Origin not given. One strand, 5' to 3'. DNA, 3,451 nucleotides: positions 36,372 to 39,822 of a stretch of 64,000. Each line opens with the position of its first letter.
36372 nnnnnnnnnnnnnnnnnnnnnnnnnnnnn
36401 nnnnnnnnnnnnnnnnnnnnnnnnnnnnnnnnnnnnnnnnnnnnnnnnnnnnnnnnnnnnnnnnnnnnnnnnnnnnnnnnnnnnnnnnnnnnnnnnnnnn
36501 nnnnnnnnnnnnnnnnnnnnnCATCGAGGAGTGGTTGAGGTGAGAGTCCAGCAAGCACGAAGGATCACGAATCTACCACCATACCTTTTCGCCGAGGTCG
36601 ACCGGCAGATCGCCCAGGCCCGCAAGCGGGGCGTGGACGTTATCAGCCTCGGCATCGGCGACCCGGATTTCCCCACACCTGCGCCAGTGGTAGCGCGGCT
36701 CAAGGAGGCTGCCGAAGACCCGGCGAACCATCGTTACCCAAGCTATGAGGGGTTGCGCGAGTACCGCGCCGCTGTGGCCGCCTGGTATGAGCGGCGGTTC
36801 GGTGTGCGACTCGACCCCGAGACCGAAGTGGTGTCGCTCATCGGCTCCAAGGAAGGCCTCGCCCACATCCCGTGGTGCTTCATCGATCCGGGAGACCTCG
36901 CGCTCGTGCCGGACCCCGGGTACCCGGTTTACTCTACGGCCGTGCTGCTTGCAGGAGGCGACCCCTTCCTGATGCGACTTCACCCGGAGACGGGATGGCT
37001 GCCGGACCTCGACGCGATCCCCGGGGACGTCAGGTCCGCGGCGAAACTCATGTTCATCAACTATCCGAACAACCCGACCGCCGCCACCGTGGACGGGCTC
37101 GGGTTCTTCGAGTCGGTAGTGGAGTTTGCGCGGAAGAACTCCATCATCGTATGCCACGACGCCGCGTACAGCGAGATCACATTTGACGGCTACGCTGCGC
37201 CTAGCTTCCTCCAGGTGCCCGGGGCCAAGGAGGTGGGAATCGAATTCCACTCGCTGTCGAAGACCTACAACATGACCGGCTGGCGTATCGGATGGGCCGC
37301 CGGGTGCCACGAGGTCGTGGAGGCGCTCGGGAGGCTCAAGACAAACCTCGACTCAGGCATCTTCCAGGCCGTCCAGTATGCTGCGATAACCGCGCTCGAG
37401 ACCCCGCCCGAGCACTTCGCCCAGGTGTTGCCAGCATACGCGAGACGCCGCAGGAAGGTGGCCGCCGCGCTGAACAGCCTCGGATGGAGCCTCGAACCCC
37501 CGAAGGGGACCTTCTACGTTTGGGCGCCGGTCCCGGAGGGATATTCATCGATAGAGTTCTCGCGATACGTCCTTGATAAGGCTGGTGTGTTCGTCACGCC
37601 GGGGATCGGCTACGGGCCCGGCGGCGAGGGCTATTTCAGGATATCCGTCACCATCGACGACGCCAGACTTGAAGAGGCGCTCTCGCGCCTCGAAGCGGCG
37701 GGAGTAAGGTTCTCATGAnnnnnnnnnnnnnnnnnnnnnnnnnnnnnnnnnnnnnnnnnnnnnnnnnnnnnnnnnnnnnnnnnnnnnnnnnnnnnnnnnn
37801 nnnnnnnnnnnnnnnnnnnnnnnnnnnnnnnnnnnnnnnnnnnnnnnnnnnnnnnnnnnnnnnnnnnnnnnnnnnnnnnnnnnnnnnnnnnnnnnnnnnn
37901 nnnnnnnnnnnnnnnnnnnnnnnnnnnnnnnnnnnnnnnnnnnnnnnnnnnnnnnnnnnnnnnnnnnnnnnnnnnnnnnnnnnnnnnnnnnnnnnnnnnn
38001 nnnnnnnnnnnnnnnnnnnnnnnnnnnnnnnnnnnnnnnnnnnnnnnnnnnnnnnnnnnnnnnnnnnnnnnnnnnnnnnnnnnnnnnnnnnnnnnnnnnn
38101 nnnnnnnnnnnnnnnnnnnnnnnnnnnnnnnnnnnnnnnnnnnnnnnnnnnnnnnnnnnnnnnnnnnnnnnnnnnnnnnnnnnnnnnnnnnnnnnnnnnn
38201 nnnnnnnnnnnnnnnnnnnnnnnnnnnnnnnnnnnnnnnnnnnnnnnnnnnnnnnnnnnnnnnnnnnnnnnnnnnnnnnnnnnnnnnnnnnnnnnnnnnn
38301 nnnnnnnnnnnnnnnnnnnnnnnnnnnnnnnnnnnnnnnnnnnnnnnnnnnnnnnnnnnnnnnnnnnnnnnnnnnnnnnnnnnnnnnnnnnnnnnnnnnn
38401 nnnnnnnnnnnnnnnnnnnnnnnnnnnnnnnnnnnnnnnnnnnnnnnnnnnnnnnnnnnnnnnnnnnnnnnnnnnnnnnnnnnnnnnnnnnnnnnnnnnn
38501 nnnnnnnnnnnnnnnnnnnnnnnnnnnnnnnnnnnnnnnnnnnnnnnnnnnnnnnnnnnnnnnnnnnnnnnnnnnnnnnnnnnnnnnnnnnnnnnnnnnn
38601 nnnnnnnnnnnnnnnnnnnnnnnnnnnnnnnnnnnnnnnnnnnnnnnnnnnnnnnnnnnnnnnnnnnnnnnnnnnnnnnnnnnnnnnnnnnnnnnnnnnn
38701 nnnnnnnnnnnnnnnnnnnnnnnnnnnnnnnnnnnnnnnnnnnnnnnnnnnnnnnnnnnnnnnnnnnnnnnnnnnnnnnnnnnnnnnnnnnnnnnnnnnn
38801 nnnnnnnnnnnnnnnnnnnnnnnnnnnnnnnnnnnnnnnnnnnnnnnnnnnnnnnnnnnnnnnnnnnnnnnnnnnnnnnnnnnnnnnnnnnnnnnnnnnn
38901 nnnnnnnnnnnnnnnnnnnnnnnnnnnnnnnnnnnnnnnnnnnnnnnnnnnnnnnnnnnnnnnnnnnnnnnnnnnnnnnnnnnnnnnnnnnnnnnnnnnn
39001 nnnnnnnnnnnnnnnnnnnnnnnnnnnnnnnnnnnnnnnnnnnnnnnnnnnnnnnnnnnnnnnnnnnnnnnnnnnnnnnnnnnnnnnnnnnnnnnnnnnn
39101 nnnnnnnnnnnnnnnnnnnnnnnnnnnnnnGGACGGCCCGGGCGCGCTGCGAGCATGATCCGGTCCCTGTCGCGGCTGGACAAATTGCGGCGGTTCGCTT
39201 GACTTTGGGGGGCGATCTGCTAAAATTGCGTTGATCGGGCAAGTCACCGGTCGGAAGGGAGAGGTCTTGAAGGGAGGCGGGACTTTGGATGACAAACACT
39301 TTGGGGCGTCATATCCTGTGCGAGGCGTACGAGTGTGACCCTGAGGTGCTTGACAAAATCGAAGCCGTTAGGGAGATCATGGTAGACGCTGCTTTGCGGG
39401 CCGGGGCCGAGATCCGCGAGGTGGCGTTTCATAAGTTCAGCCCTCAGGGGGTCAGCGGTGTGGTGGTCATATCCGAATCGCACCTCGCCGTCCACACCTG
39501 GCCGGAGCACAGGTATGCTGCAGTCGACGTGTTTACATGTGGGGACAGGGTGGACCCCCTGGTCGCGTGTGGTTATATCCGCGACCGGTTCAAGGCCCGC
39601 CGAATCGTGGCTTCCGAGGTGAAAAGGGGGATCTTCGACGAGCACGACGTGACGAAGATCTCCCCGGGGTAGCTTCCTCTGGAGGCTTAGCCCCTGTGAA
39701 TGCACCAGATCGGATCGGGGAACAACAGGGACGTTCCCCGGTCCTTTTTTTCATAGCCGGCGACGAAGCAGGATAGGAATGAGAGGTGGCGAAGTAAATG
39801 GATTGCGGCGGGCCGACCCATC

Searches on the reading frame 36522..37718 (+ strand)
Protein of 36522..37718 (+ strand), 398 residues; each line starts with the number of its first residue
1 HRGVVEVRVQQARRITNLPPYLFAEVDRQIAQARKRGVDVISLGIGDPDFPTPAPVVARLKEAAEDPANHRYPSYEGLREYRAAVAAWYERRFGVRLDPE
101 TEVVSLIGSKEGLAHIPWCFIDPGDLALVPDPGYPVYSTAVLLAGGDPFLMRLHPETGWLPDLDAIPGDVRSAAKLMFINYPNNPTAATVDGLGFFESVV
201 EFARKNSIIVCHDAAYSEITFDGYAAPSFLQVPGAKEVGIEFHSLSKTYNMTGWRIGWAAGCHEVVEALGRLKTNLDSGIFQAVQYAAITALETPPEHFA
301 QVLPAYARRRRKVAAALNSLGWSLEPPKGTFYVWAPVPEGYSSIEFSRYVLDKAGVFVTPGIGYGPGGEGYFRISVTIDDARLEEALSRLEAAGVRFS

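Call 16: search_protein_families(library=pfam, proteins=[window:36522-37718:+], max_evalue=0.001)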
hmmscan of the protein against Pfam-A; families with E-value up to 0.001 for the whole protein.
window:36522-37718:+ (398 aa): 1 family
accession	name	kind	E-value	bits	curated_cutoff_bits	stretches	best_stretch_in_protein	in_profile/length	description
PF00155.27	Aminotran_1_2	-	1.9e-61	208.7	19.7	1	39-390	2-361/361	Aminotransferase class I and II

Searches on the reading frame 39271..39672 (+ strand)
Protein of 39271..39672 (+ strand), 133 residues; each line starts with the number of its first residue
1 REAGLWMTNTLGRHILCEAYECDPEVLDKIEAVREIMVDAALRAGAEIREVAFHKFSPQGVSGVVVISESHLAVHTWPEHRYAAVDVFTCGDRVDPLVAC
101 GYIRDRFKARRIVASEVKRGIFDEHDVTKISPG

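Call 16: search_protein_families(library=pfam, proteins=[window:39271-39672:+], max_evalue=0.001)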
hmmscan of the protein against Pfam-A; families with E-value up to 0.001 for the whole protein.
window:39271-39672:+ (133 aa): 1 family
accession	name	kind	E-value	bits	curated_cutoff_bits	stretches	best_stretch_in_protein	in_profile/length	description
PF02675.21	AdoMet_dc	-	9.8e-43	145.3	25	1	14-120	1-107/107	S-adenosylmethionine decarboxylase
